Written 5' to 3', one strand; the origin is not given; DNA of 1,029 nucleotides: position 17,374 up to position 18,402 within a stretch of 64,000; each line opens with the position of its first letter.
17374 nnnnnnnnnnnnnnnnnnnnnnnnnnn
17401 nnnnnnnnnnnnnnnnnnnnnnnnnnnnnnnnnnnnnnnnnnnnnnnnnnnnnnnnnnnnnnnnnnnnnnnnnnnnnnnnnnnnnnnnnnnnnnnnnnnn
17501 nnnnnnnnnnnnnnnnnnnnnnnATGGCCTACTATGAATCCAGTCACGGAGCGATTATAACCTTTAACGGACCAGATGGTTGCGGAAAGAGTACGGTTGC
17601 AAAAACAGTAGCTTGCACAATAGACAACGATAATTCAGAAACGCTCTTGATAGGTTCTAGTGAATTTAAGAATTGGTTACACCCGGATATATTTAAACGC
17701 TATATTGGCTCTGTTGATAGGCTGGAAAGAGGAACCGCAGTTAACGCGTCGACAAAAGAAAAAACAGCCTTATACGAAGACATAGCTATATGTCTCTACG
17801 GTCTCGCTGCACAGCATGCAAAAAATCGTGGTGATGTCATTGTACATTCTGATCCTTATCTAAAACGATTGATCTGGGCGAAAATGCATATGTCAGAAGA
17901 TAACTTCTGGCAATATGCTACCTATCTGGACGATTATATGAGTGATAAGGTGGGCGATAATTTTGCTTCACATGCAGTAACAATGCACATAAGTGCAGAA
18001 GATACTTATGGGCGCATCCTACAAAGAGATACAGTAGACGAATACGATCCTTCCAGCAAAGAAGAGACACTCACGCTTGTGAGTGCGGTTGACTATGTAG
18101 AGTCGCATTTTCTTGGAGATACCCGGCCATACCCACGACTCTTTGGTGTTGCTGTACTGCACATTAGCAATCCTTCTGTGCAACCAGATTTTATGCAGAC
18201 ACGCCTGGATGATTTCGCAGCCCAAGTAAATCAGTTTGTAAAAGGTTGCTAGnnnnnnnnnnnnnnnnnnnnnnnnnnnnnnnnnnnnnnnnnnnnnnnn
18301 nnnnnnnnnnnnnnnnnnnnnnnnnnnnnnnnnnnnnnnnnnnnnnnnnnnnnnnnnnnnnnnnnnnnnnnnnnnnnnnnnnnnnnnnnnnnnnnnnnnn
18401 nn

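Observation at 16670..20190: AT-rich tRNA-Leu-proximal island with a kinase / SAM-methyltransferase / CYTH operon and a divergent GreA-like factor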

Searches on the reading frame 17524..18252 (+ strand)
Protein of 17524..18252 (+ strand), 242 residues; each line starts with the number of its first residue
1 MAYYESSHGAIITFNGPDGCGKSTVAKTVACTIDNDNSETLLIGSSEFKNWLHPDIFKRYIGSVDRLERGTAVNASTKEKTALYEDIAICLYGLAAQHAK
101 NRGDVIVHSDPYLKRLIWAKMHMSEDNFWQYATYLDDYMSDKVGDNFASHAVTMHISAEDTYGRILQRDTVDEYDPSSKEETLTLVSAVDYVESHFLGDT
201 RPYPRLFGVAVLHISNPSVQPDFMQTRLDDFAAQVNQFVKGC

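Call 4: search_protein_families(library=pfam, proteins=[window:17524-18252:+], max_evalue=0.1)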
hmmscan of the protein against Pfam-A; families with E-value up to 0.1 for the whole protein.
window:17524-18252:+ (242 aa): 13 families
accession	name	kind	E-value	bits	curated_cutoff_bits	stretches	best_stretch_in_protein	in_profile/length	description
PF00005.33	ABC_tran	-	0.0019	19.2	25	1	7-50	9-51/137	ABC transporter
PF00004.35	AAA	-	0.0056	17.6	21.2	1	13-77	2-55/131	ATPase family associated with various cellular activities (AAA)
PF13671.12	AAA_33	-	0.0094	16.7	27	1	12-107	2-75/143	AAA domain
PF07728.20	AAA_5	-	0.031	14.7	22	1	15-86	5-74/139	AAA domain (dynein-related subfamily)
PF24883.2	NPHP3_N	-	0.034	14.8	24.8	1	6-39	19-52/164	Nephrocystin 3, N-terminal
PF02224.24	Cytidylate_kin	-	0.034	14.3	26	1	12-34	1-23/211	Cytidylate kinase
PF22777.1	VKGC_lumenal_dom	-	0.035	14.5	27.7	1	98-152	58-109/152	Vitamin K-dependent gamma-carboxylase, lumenal domain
PF07724.20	AAA_2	-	0.038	14.5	27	1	12-87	6-71/166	AAA domain (Cdc48 subfamily)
PF00910.28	RNA_helicase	-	0.056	14.4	21.5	0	13-34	2-23/105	RNA helicase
PF03215.21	Rad17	-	0.056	13.8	23.8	0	7-31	43-67/186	Rad17 P-loop domain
PF13401.12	AAA_22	-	0.06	14.1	27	1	8-43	4-39/130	AAA domain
PF01712.25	dNK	-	0.083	13.1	27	0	100-173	73-148/203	Deoxynucleoside kinase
PF13207.12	AAA_17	-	0.086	13.6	27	0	16-33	2-19/136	AAA domain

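Call 5: search_protein_families(library=ncbifam, proteins=[window:17524-18252:+], max_evalue=0.1)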
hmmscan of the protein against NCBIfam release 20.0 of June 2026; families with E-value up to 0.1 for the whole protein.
window:17524-18252:+ (242 aa): 30 families (the best 25 are shown)
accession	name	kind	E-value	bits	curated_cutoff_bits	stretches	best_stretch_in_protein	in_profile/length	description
TIGR03689.1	pup_AAA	equivalog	0.00015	20.7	504.75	1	14-69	221-275/512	proteasome ATPase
TIGR03522.1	GldA_ABC_ATP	equivalog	0.00018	21.1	402.6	1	4-50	23-69/301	gliding motility-associated ABC transporter ATP-binding subunit GldA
NF008233.0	PRK11000.1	equivalog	0.0014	17.5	568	1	7-49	27-68/369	maltose/maltodextrin ABC transporter ATP-binding protein MalK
NF007601.2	PRK10247.1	equivalog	0.0026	17.2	292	1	8-58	26-74/204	iron efflux ABC transporter ATP-binding subunit FetA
NF038208.1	garosamine_AAA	equivalog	0.0039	16.9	170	1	11-35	2-26/167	Gar/GrdA family gentamicin resistance ATP-binding protein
NF006987.0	PRK09452.1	equivalog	0.0052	15.5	482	1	7-42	41-76/378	spermidine/putrescine ABC transporter ATP-binding protein PotA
NF008513.0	PRK11432.1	equivalog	0.0054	15.7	496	1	8-43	31-65/351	ferric ABC transporter ATP-binding protein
NF008409.0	PRK11231.1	equivalog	0.007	15.7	375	1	8-46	27-64/255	Fe(3+) dicitrate ABC transporter ATP-binding protein FecE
TIGR01188.1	drrA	subfamily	0.0083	15.4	312.45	1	8-65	18-72/302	daunorubicin resistance ABC transporter, ATP-binding protein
NF043075.1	MMSYN1_0197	equivalog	0.0084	15.1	550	1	8-61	27-76/341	spermidine/putrescine ABC transporter ATP-binding protein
TIGR00017.1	cmk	equivalog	0.01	15.5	135.55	1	10-32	3-25/217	(d)CMP kinase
TIGR02640.1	gas_vesic_GvpN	equivalog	0.013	15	266.8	1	9-50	21-60/262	gas vesicle protein GvpN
NF010004.0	PRK13477.1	equivalog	0.013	14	524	1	10-32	286-308/514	bifunctional pantoate--beta-alanine ligase/(d)CMP kinase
TIGR00763.1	lon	equivalog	0.017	13.6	608.05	1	5-34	349-378/795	endopeptidase La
NF010851.0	PRK14258.1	subfamily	0.028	13.9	425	1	3-74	30-93/261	phosphate ABC transporter ATP-binding protein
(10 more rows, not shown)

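Call 6: search_protein_families(library=padloc, proteins=[window:17524-18252:+], max_evalue=0.1)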
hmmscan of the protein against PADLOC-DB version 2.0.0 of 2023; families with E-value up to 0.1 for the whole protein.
window:17524-18252:+ (242 aa): 8 families
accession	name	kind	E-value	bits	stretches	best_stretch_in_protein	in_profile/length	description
PDLC02911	VakA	-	0.00021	19.9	1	12-32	5-25/163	-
PDLC04140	mad8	-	0.0015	16.1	1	7-47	25-67/314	mads_8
PDLC00281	PtuA1|PtuA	-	0.0018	15.5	1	11-43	39-71/448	AAA ATPase domain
PDLC04690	PDC-M51B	-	0.0022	15.7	1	11-35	4-28/191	-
PDLC04191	HEC-01B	-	0.003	15.6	0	37-73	11-47/192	-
PDLC02196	IetA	-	0.0069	13.9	0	14-33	127-146/374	-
PDLC02663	DndD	-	0.029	11.1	0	80-102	46-68/675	DndD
PDLC02770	SspC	-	0.032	10.3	1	5-39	44-78/1047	SspC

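Call 29: search_solved_structures(query=A2, max_evalue=1)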
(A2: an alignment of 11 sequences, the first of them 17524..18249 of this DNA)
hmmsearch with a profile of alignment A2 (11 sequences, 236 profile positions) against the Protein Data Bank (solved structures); distinct sequences matched with E-value up to 1: 566 (the best 60 are shown).
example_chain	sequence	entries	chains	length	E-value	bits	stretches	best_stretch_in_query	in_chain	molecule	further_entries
3cmu_A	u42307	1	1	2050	4e-11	46.1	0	7-41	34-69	Protein recA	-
3cmt_A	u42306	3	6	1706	3.8e-09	39.6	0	7-41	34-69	Protein recA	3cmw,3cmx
3cmv_A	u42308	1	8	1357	4.1e-07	33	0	7-41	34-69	Protein recA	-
8puu_A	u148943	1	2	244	4.3e-07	32.9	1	9-168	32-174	Deoxynucleoside kinase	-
2jas_A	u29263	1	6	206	5.3e-07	32.6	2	10-74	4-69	DEOXYGUANOSINE KINASE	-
2jaq_A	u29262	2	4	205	5.6e-07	32.5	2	10-74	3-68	DEOXYGUANOSINE KINASE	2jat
6c2u_A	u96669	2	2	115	1.8e-06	30.9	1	4-31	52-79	phosphate-loop protein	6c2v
8jwi_A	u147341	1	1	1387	3.7e-05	26.6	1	7-88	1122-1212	Multidrug resistance protein 1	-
9ws4_A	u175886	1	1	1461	3.9e-05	26.5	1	7-88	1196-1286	Multidrug resistance protein 1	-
8jvh_A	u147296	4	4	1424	4e-05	26.5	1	7-88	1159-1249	Multidrug resistance protein 1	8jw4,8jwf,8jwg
8sa0_A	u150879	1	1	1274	9.2e-05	25.3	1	5-45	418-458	ATP-dependent translocase ABCB1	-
6c0v_A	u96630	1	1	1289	9.3e-05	25.3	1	5-45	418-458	Multidrug resistance protein 1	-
8gmg_A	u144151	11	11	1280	9.3e-05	25.3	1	5-45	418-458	ATP-dependent translocase ABCB1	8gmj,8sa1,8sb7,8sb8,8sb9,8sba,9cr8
6qex_A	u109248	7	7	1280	9.4e-05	25.3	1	5-45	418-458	Multidrug resistance protein 1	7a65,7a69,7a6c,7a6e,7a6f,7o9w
7swl_A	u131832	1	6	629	0.00011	25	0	11-28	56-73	Rix7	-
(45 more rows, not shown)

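Call 44: find_homologous_proteins(query=window:17524-18249:+)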
Query window:17524-18249:+ (242 aa): 12 proteins with E <= 0.001 among 256 candidates.
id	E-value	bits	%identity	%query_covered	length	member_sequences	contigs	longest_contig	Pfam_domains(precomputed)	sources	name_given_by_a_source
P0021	2.0e-162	556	100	100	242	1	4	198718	-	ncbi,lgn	-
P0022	2.6e-72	261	51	97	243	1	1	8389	-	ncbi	-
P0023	5.6e-72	260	49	95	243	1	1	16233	PF13671.13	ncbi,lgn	-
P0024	6.8e-72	260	51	96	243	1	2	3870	-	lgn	-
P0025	6.3e-68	247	48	94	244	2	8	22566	-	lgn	-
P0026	1.5e-52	196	40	94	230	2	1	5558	-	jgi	jgi:energy-coupling factor transporter ATP-binding protein EcfA2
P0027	2.1e-30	124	36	90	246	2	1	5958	-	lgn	-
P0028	9.5e-28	115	35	94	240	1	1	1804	-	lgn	-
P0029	2.1e-27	114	36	87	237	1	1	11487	-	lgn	-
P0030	9.7e-27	112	31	86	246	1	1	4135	-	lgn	-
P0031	3.8e-26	110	32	95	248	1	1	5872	-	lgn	-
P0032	1.2e-21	95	32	94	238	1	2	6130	-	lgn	-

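Call 52: predict_structure(protein=window:17524-18249:+)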
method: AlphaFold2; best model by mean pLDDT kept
length: 242 residues; sequences in the alignment: 1
mean_pLDDT: 37.9   pTM: 0.29
mean pLDDT of the five models: 37.9, 33.7, 33.6, 33.0, 28.9
residues with pLDDT >= 90: 0; 70-90: 0; 50-70: 13; < 50: 229
segments of 3 or more residues with pLDDT < 50: 1-83, 85-221, 234-242
pLDDT, mean of each block of 10 residues (from residue 1): 30 33 33 39 43 45 42 48 47 41 31 31 35 41 32 26 27 35 35 35 39 42 50 48 38
secondary structure, 60 per line:
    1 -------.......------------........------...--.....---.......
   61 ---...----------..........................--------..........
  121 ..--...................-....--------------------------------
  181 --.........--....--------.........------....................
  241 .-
elements in order: E8-14 E27-34 E41-43 H46-50 H54-60 H77-102 H111-122 H125-143 H145-148 E183-191 H194-197 E206-214 H221-241
